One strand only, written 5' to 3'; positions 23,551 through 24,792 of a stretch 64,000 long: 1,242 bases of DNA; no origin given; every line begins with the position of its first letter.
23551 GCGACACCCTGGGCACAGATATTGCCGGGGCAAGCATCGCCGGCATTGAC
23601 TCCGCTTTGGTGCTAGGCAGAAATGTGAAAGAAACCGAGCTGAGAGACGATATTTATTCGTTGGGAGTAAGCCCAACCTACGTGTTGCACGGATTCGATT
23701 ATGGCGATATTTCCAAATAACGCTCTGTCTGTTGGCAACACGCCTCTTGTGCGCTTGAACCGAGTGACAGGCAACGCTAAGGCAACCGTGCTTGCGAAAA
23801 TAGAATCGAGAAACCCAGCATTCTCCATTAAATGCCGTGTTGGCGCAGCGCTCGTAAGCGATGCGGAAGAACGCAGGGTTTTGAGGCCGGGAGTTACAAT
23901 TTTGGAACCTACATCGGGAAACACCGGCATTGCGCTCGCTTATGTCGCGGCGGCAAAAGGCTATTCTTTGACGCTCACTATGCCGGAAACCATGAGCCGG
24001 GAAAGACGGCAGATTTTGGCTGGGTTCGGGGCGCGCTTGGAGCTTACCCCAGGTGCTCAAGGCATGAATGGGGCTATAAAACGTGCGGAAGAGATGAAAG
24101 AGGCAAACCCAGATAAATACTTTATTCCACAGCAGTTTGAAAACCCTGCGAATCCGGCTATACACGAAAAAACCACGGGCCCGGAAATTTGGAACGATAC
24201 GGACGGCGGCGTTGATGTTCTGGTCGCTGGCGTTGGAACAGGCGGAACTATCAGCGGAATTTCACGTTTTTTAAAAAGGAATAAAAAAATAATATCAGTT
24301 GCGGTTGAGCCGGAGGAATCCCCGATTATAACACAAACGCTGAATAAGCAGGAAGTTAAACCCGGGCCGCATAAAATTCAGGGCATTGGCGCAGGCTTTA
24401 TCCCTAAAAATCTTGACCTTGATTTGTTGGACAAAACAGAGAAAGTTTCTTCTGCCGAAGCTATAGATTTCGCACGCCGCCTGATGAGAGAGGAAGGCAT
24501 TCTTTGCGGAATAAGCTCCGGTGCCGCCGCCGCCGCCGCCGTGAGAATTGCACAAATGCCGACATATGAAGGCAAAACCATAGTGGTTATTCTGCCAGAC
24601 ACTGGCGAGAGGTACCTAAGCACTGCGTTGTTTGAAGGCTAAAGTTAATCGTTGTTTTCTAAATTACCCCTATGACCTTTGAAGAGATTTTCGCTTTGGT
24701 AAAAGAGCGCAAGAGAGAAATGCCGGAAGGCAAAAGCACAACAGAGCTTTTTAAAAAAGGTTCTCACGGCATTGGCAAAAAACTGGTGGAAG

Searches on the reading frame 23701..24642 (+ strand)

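Call 82: search_protein_families(library=pfam, proteins=[window:23701-24642:+], max_evalue=0.0001)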
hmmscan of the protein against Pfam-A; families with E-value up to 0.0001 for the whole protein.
window:23701-24642:+ (313 aa): 1 family
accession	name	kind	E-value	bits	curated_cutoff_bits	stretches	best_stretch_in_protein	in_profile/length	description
PF00291.31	PALP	-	1.8e-73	247.9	35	1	10-300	4-295/295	Pyridoxal-phosphate dependent enzyme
